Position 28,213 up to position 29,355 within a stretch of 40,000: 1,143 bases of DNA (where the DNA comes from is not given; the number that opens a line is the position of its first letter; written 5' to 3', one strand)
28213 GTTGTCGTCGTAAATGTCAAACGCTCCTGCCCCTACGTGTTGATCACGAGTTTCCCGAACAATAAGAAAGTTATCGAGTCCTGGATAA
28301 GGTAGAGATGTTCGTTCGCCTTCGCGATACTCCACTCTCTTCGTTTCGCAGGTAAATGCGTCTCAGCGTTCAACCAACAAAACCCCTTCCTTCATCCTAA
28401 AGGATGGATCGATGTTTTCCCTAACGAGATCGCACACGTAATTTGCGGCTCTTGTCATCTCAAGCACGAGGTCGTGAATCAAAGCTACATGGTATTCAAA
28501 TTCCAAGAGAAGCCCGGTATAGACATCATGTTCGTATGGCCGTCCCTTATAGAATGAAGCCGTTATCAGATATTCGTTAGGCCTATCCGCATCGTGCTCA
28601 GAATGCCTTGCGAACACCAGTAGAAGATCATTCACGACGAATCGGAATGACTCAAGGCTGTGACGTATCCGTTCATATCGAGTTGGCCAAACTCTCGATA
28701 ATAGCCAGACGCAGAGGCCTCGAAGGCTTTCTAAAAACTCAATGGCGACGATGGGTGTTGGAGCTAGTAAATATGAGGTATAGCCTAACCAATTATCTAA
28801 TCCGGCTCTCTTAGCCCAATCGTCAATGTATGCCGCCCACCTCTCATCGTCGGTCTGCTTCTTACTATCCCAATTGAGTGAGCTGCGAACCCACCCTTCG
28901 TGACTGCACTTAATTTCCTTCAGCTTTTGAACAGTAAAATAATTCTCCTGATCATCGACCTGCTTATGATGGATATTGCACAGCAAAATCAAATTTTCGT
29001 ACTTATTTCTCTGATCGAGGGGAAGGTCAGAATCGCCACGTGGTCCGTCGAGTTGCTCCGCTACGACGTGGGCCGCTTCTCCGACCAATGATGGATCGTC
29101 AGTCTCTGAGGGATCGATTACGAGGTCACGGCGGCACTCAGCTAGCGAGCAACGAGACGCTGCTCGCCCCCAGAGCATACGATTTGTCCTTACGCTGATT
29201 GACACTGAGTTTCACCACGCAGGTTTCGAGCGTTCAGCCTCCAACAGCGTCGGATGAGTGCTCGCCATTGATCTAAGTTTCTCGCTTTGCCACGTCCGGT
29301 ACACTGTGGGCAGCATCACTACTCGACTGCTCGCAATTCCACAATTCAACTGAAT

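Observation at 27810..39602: Intact casposon-like element (solo Cas1 + family-B polymerase, TIRs, TSD) in an Acidobacteria-like chromosome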

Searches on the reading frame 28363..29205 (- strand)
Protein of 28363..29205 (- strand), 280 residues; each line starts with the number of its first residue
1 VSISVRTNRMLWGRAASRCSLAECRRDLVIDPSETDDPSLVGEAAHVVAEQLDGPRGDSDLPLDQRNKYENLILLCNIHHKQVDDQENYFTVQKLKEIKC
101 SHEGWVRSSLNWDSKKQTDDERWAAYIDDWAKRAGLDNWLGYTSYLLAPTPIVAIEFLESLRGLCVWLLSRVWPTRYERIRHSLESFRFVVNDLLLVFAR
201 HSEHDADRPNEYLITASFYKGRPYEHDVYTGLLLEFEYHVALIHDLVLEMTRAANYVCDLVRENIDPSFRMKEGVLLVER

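Call 8: search_protein_families(library=pfam, proteins=[window:28363-29205:-], max_evalue=0.01)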
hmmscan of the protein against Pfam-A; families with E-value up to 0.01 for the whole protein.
window:28363-29205:- (280 aa): 1 family
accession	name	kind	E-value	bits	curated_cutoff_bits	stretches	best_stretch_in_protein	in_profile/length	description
PF13391.12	HNH_2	-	0.00039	20.7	21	1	35-85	6-60/66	HNH endonuclease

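Call 9: search_protein_families(library=ncbifam, proteins=[window:28363-29205:-], max_evalue=0.01)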
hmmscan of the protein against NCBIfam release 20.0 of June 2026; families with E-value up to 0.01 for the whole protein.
window:28363-29205:- (280 aa): 0 families

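Call 55: search_protein_families(library=phrogs, proteins=[window:28363-29205:-], max_evalue=0.01)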
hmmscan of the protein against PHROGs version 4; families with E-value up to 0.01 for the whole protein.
window:28363-29205:- (280 aa): 4 families
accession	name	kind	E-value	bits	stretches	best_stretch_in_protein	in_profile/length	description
phrog_21516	-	unknown function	2.3e-08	35.1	1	9-103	3-98/252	-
phrog_34329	-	unknown function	3.3e-08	34.3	1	3-115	8-123/368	-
phrog_37652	-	unknown function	4.1e-08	34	1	6-100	10-96/253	-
phrog_29098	-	unknown function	8.4e-06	25.9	1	5-104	11-111/486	-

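Call 77: search_protein_families(library=padloc, proteins=[window:28363-29205:-], max_evalue=0.01)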
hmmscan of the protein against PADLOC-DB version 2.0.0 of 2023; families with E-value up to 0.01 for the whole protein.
window:28363-29205:- (280 aa): 16 families
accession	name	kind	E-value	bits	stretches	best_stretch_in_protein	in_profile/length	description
PDLC04772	PDC-M68A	-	5.4e-32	109.8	1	3-111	5-113/253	-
PDLC01997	SAVED1--SAVED_HNH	-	1.8e-29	101.4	1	2-119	5-120/368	-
PDLC00739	Effector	-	8e-28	95.8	1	2-127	7-132/378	Endonuclease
PDLC00749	Effector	-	5.6e-25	86.2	1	2-120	15-134/395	Endonuclease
PDLC00746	Effector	-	4.4e-24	83.2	1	3-125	17-138/389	Endonuclease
PDLC00751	Effector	-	2.3e-18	64.5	1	2-110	130-238/530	Endonuclease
PDLC01998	SAVED1--SAVED_HNH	-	4.3e-18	63.3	1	2-110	113-221/506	-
PDLC00743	Effector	-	4.9e-15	53.5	1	1-116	1-117/384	Endonuclease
PDLC00742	Effector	-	3e-14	50.6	1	3-101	121-219/527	Endonuclease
PDLC00747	Effector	-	1.2e-13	48.9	1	3-116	12-128/373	Endonuclease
PDLC00740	Effector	-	2.7e-13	47.5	1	6-108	19-122/391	Endonuclease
PDLC04773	PDC-M68A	-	8e-11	40.4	1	64-109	4-49/200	-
PDLC01999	SAVED1--SAVED_HNH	-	3.3e-09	34.2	1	5-90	18-101/387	-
PDLC00406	SduA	-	9.9e-09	33.6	1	14-105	29-115/326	DUF4263 domain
PDLC02000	Effector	-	3.6e-07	27.4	1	4-103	147-246/524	SAVED1--SAVED_HNH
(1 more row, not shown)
